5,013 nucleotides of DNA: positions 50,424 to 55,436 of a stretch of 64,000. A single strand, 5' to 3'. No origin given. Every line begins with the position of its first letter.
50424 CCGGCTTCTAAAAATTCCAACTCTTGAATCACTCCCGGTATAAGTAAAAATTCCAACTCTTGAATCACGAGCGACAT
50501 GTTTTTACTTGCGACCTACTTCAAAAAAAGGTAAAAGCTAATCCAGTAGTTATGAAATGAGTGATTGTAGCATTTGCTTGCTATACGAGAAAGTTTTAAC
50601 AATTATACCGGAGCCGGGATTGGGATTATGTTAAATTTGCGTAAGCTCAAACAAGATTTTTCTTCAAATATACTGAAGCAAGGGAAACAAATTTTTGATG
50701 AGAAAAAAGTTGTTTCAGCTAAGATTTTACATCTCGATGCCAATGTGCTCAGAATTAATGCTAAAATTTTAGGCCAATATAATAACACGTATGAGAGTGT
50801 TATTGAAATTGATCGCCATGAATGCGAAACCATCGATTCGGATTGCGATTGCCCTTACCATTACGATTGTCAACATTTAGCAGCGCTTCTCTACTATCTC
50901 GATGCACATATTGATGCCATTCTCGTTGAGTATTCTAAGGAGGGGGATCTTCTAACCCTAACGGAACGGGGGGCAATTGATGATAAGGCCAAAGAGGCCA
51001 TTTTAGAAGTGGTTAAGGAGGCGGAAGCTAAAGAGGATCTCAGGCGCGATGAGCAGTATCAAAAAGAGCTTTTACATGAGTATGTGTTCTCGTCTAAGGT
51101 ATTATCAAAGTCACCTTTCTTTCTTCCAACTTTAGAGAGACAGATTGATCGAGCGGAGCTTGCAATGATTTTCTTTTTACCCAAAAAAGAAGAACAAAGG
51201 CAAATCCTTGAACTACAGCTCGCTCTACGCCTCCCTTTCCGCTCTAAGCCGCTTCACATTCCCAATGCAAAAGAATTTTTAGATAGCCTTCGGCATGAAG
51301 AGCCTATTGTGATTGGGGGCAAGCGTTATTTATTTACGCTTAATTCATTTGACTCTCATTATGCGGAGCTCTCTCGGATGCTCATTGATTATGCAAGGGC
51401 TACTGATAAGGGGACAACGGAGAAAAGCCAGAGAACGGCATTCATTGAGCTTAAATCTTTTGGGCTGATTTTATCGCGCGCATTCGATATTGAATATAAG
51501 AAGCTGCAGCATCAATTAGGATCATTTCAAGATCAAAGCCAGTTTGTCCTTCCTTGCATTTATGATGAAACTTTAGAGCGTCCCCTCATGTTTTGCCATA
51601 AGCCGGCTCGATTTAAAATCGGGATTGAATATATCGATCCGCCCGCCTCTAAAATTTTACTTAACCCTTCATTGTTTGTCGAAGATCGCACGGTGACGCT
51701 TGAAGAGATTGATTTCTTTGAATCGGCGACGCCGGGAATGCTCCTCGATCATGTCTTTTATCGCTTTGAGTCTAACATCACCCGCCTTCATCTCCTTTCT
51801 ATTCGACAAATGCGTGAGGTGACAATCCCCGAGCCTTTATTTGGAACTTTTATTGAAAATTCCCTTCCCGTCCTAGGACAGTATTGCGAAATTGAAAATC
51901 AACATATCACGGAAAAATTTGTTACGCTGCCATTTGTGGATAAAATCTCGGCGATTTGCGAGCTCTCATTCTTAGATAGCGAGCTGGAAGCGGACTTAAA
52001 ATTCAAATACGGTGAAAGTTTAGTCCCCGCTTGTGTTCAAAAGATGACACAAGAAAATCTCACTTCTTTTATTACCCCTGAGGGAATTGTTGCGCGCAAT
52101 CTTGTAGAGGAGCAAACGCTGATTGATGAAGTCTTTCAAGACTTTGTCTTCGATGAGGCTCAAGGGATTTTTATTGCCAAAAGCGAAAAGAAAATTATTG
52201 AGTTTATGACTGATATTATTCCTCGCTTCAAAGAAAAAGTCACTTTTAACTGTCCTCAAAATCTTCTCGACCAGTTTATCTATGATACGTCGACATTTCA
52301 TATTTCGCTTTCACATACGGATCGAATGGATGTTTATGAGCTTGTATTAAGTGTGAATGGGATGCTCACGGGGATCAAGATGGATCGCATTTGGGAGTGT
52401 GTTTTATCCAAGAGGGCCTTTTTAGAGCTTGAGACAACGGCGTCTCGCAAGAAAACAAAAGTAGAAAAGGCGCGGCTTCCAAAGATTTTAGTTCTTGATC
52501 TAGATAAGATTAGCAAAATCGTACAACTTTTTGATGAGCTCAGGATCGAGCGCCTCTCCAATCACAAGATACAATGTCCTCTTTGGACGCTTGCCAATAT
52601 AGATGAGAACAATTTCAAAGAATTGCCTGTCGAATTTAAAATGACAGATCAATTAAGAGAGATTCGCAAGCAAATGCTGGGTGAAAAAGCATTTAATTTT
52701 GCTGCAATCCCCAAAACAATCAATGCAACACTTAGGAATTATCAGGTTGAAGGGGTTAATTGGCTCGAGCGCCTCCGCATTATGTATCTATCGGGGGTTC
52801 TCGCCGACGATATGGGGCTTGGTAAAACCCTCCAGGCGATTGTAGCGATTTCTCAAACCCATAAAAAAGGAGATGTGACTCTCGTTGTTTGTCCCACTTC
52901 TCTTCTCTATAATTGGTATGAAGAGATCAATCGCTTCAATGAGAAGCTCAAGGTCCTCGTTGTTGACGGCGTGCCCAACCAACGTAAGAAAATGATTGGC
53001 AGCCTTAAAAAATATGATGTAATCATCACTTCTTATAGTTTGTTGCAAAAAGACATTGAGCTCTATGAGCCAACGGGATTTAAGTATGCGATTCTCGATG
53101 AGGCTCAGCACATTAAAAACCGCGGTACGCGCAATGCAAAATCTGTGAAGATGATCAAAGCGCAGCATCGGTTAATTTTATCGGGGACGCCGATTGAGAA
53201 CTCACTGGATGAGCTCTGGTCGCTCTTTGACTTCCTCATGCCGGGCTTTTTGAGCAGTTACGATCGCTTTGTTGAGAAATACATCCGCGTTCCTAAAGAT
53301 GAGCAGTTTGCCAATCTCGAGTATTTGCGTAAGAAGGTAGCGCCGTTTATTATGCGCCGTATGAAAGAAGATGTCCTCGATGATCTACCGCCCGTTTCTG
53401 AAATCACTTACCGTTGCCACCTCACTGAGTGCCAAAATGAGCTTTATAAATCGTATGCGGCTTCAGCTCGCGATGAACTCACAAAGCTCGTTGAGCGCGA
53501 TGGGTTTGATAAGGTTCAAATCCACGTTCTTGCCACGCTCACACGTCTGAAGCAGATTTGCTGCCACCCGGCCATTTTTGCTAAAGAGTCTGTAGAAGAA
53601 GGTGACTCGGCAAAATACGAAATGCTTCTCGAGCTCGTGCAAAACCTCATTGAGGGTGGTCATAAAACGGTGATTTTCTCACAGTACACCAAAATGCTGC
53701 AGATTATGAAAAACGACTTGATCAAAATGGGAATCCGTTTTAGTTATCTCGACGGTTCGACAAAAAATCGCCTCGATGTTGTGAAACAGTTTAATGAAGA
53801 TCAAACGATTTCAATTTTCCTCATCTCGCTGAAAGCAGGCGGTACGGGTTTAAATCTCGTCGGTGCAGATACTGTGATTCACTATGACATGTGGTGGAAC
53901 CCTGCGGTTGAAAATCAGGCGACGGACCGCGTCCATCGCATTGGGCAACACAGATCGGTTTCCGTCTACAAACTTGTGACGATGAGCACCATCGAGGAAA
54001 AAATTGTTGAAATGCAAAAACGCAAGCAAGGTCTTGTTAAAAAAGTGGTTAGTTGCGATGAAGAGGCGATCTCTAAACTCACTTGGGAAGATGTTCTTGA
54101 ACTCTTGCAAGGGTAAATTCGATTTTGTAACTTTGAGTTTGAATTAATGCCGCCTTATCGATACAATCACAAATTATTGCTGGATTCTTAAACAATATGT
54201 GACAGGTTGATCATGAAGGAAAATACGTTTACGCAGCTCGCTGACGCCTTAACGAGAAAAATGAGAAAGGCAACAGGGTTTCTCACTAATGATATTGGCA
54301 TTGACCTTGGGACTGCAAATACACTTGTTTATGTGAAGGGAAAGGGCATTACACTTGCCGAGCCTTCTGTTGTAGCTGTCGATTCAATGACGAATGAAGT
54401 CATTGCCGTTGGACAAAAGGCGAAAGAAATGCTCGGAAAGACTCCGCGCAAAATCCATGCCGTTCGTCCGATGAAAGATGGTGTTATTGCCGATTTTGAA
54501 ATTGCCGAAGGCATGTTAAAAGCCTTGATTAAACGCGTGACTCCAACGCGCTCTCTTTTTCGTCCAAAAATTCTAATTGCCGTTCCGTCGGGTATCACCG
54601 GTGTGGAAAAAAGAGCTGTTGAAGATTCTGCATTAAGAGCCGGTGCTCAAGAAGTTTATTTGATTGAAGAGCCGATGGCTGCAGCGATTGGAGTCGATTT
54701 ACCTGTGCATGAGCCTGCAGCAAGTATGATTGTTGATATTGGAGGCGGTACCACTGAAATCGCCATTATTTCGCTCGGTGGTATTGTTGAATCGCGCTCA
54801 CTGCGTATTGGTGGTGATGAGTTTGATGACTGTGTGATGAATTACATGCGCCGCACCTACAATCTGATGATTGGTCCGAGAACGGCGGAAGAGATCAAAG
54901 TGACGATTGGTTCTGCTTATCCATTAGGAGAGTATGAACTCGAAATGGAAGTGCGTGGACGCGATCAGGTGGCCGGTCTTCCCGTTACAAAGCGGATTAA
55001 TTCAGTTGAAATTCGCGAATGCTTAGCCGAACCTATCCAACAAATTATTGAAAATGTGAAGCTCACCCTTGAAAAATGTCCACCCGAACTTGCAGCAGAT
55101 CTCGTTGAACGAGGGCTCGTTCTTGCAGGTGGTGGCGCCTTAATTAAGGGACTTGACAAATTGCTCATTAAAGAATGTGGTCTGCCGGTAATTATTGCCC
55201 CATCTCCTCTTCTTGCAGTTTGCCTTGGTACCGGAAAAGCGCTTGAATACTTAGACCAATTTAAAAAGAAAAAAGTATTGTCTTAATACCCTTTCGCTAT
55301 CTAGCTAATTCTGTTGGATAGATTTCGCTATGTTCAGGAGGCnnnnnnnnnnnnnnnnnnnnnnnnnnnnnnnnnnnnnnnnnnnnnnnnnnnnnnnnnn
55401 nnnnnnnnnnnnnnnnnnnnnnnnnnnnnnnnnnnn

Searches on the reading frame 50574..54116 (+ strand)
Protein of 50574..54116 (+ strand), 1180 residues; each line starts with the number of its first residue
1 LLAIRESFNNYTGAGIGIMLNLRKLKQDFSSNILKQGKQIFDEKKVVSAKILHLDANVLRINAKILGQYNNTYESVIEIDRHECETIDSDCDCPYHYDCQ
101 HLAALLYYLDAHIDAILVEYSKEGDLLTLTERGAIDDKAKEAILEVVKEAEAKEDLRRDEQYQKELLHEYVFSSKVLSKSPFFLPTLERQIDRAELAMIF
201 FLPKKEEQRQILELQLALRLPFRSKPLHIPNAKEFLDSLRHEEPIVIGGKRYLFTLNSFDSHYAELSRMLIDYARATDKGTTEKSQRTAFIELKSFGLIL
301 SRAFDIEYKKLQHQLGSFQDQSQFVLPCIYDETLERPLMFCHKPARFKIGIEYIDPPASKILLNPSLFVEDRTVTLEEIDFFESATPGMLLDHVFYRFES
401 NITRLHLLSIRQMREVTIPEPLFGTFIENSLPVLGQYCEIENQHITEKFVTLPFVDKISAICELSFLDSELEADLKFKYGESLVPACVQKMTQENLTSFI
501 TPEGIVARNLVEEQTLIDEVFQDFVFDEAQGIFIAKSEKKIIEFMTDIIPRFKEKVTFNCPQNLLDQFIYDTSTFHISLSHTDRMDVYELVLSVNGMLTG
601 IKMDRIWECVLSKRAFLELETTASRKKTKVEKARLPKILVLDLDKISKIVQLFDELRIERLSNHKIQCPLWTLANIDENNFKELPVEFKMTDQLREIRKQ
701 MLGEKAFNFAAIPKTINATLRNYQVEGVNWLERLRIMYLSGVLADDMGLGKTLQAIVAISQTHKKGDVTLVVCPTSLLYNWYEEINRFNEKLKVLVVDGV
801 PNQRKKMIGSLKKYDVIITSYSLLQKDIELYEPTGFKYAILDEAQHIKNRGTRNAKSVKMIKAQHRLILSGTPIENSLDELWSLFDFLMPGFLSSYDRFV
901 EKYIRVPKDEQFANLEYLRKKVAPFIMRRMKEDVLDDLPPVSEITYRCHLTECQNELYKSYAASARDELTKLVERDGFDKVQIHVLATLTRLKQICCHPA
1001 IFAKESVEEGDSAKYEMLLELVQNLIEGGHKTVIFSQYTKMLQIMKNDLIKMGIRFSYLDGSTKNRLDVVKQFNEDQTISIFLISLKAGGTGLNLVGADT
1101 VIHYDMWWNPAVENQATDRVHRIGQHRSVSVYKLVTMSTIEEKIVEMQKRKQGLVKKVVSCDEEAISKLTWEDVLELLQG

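Call 67: search_protein_families(library=pfam, proteins=[window:50574-54116:+], max_evalue=0.00001)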
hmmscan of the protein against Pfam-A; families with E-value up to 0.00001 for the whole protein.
window:50574-54116:+ (1180 aa): 4 families
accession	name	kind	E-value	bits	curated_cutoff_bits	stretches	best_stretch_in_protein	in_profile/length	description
PF00176.29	SNF2-rel_dom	-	3.2e-69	233.7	24.9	1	723-1000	1-289/290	SNF2-related domain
PF00271.37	Helicase_C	-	6.8e-26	91.1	23.5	1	1014-1124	2-110/110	Helicase conserved C-terminal domain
PF04851.21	ResIII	-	4.7e-14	53.1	22.5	1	719-874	3-163/164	Type III restriction enzyme, res subunit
PF08455.15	SNF2_assoc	-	9.4e-13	48.3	27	1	400-597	90-270/373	Bacterial SNF2 helicase associated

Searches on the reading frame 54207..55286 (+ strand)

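Call 67: search_protein_families(library=pfam, proteins=[window:54207-55286:+], max_evalue=0.00001)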
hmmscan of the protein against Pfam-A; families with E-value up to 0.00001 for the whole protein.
window:54207-55286:+ (359 aa): 5 families
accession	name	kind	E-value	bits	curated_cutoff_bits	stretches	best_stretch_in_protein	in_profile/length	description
PF06723.19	MreB_Mbl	-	1.7e-144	481.1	27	1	28-353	2-326/327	MreB/Mbl protein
PF00012.26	HSP70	-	1.7e-12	46.9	20.6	1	121-219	135-239/599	Hsp70 protein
PF14450.12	FtsA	-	5.1e-12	46.7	31.8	1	175-333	2-112/127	Cell division protein FtsA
PF00022.25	Actin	-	3.5e-09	36.2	27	0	33-226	10-198/410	Actin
PF11104.14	PilM_2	-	3.4e-06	26.7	27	0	171-213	180-222/340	Type IV pilus assembly protein PilM;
